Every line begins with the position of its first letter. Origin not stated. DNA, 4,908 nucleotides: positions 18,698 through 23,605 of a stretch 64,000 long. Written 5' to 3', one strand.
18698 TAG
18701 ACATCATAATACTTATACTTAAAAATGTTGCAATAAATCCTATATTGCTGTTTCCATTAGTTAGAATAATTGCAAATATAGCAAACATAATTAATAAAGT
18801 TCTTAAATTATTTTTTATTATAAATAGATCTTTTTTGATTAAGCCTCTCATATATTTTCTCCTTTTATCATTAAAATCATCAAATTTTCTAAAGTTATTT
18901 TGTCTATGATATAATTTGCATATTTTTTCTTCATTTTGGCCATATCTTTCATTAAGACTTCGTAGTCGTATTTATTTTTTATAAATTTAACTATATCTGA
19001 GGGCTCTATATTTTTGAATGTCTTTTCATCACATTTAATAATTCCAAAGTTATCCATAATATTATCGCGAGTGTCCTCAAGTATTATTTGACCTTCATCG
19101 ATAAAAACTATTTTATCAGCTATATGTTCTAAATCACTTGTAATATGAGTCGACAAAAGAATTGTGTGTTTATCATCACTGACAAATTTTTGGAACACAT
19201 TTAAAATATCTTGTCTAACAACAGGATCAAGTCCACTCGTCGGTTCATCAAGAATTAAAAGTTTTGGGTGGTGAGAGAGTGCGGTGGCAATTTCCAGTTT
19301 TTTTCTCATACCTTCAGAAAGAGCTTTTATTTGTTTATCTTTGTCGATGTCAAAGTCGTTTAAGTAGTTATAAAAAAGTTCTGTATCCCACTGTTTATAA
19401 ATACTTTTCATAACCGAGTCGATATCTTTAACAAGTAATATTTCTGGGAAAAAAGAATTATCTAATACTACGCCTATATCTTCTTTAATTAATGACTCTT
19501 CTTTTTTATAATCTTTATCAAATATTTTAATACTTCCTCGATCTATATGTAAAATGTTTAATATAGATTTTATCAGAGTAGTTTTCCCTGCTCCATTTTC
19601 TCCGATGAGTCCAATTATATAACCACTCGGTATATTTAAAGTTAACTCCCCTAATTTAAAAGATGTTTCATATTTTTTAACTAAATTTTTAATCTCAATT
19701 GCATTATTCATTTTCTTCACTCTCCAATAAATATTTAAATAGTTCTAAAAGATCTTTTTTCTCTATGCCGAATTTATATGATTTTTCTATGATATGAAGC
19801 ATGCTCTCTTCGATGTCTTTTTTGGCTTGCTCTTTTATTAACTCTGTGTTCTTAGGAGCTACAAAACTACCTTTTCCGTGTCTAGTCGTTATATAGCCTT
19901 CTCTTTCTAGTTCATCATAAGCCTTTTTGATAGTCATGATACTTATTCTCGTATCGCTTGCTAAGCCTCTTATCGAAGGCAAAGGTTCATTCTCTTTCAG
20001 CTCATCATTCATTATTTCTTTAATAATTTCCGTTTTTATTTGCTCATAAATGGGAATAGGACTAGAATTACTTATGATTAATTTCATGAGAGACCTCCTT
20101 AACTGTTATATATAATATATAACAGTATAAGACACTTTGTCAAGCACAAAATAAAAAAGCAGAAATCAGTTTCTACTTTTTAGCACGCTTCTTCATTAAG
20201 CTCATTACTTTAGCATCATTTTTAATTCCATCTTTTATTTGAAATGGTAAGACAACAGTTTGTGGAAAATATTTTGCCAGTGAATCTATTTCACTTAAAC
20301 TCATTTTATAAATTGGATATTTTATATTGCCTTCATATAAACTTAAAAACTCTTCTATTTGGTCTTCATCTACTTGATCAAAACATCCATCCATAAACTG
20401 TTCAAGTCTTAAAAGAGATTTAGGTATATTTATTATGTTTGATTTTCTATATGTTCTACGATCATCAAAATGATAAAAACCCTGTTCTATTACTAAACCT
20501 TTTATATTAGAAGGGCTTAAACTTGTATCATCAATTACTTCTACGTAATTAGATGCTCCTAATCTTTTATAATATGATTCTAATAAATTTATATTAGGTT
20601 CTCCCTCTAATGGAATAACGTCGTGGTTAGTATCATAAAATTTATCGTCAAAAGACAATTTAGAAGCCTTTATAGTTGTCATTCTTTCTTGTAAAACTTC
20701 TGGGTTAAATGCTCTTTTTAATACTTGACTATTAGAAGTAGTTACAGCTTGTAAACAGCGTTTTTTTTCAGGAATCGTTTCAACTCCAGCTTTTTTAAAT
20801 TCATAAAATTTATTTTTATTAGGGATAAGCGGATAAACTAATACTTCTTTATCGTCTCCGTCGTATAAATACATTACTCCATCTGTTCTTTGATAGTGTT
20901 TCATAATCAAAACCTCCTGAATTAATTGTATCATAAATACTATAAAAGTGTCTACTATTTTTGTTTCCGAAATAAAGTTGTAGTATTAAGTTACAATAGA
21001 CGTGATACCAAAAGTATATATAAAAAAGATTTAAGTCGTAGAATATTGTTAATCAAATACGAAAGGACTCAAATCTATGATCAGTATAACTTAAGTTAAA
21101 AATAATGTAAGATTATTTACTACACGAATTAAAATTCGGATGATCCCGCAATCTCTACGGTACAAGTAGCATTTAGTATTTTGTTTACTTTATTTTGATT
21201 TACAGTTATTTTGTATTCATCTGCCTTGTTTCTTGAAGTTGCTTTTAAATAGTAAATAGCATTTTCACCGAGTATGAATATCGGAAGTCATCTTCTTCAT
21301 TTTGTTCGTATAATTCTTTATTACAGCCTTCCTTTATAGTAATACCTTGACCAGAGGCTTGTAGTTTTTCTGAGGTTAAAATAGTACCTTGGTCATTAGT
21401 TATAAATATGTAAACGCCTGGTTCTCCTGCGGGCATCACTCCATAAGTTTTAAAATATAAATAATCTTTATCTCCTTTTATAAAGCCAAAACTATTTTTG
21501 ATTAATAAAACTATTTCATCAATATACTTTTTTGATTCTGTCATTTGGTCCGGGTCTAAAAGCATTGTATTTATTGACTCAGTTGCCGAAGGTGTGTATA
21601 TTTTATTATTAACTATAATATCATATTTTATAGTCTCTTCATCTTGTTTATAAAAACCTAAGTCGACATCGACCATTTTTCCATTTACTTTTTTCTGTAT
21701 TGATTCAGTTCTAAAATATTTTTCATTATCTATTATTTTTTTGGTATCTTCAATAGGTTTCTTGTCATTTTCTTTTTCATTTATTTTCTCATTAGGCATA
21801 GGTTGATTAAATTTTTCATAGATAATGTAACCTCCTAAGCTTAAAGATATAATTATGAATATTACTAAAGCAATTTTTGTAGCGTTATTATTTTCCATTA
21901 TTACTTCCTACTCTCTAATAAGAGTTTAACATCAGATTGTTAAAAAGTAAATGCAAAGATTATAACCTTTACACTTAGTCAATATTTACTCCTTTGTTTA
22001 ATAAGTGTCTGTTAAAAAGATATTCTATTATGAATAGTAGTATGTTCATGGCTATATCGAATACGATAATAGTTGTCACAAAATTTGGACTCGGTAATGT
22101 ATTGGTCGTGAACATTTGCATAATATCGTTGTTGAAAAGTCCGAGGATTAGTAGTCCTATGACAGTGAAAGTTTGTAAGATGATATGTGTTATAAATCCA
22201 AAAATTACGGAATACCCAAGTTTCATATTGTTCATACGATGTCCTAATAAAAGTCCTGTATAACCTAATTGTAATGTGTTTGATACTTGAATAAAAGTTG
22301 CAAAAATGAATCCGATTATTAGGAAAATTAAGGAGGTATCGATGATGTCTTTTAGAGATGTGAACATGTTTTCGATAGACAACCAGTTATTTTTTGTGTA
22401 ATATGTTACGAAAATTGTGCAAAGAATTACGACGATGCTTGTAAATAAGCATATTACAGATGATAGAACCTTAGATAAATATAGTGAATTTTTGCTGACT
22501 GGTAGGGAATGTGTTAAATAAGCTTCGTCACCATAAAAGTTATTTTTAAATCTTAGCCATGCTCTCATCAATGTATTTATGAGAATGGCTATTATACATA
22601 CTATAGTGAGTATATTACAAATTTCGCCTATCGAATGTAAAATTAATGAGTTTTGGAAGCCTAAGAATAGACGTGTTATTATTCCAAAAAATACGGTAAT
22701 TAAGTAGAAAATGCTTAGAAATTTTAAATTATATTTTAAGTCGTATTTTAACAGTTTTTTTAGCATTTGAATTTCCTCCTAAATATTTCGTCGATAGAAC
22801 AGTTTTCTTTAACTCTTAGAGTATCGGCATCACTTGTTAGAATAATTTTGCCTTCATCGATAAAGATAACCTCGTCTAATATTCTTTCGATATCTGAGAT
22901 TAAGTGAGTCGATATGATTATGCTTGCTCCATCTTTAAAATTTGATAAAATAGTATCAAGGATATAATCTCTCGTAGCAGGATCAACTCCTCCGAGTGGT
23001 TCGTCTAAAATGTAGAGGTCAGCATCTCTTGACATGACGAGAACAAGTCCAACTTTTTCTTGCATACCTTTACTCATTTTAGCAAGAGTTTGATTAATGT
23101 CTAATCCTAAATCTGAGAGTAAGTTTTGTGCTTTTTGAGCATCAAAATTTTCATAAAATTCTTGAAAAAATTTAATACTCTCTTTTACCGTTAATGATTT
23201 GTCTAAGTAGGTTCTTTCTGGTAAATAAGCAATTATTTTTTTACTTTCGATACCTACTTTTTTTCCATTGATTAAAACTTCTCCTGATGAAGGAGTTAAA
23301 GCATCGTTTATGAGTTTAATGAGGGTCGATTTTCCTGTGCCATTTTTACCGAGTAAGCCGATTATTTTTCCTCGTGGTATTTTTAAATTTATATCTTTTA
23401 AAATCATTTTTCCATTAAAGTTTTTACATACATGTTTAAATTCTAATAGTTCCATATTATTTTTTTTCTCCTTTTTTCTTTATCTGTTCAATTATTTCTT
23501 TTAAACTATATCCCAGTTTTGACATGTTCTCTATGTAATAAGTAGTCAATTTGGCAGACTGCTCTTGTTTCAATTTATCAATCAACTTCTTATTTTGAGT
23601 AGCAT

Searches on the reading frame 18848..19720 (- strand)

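Call 66: search_protein_families(library=pfam, proteins=[window:18848-19720:-], max_evalue=0.001)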
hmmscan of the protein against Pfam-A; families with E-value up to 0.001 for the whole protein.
window:18848-19720:- (290 aa): 4 families
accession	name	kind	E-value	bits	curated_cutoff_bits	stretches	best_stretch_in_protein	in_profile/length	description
PF00005.33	ABC_tran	-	6.6e-28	98.5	25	1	25-162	3-137/137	ABC transporter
PF13304.12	AAA_21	-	8e-15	56.1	27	2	119-192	223-298/304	AAA domain, putative AbiEii toxin, Type IV TA system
PF13401.12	AAA_22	-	1.8e-06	28.7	27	1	34-164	6-96/130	AAA domain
PF00004.35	AAA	-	6e-06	27.2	21.2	1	38-107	3-73/131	ATPase family associated with various cellular activities (AAA)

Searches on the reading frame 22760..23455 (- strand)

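Call 66: search_protein_families(library=pfam, proteins=[window:22760-23455:-], max_evalue=0.001)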
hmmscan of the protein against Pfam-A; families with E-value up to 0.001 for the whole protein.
window:22760-23455:- (231 aa): 3 families
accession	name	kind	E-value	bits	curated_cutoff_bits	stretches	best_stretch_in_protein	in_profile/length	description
PF00005.33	ABC_tran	-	6.2e-28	98.5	25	1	19-154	1-136/137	ABC transporter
PF13304.12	AAA_21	-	6.3e-12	46.6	27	1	117-184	228-298/304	AAA domain, putative AbiEii toxin, Type IV TA system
PF13476.12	AAA_23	-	0.00047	21.3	27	1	21-102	14-96/201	AAA domain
